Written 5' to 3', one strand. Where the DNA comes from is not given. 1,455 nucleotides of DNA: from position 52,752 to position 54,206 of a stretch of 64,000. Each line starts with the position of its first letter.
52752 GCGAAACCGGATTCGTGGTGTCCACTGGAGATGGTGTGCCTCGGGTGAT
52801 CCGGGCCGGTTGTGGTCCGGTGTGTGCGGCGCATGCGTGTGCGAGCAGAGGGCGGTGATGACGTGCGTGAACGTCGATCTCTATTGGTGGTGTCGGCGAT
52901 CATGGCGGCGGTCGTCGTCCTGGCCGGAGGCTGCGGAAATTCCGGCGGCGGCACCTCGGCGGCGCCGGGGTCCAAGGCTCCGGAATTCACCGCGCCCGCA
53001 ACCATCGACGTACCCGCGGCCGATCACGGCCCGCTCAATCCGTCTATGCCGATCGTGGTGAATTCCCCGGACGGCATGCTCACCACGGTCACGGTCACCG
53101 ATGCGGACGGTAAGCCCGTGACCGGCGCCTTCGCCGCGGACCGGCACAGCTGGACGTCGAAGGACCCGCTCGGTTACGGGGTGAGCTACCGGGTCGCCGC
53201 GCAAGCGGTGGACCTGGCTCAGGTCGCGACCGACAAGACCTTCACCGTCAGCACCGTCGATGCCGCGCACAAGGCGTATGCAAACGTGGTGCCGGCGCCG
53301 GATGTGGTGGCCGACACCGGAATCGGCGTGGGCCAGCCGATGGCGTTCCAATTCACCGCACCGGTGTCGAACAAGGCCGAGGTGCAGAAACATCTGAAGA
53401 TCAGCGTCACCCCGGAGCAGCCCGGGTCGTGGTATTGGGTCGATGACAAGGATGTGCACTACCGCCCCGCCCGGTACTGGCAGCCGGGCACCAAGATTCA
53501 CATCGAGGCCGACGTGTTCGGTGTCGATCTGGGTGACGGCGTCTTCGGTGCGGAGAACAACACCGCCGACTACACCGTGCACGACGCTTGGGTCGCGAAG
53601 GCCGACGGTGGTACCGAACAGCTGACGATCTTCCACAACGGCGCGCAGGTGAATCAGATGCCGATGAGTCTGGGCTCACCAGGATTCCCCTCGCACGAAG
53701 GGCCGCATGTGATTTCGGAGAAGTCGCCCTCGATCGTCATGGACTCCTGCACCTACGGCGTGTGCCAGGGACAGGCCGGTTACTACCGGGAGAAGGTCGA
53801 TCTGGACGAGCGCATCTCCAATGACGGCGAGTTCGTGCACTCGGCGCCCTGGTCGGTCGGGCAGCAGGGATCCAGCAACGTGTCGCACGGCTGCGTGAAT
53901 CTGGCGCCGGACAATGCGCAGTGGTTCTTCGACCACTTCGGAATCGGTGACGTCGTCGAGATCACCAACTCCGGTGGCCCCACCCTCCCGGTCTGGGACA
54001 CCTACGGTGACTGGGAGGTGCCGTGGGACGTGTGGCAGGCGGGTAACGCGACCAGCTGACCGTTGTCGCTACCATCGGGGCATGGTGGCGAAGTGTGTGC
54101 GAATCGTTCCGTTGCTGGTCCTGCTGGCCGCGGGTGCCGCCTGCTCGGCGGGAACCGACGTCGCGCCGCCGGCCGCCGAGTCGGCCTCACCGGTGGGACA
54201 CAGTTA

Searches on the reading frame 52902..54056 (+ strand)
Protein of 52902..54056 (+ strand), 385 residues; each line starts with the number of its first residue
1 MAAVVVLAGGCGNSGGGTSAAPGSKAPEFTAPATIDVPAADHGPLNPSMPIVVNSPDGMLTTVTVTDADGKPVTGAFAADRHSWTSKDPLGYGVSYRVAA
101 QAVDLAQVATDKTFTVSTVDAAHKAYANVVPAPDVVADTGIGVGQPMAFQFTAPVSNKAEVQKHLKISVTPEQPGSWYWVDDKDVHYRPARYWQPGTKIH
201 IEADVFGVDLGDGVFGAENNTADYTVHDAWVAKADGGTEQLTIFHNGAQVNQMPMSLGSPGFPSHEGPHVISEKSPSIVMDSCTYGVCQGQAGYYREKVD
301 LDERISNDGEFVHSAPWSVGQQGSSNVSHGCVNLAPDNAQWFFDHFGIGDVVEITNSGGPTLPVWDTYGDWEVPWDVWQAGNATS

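Call 41: find_encoding_contigs(protein=window:52902-54056:+, flank=10000, max_places=2)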
Protein window:52902-54056:+ (385 aa): 2 contigs read that carry it; 2 places shown.
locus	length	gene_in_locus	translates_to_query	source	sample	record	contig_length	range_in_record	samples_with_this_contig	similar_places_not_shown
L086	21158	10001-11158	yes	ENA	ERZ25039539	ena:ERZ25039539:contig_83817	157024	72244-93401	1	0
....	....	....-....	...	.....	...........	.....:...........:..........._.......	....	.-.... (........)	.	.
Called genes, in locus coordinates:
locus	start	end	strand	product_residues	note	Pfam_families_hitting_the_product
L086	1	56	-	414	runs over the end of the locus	PF02771:Acyl-CoA_dh_N, PF02770:Acyl-CoA_dh_M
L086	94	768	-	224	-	PF00106:adh_short, PF08659:KR (weak), PF13561:adh_short_C2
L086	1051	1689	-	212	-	PF00440:TetR_N, PF21313:EthR_C (faint)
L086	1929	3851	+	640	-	PF00092:VWA, PF13519:VWA_2, PF13768:VWA_3 (weak)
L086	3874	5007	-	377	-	PF00348:polyprenyl_synt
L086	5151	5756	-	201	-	PF00440:TetR_N, PF16925:TetR_C_13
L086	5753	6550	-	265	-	PF00296:Bac_luciferase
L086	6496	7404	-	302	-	PF00296:Bac_luciferase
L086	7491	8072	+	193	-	-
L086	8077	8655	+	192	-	-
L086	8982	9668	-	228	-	PF20401:Rhomboid_2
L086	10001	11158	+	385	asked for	PF17964:Big_10, PF03734:YkuD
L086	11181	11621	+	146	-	PF03724:META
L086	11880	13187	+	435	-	PF00082:Peptidase_S8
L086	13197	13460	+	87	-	-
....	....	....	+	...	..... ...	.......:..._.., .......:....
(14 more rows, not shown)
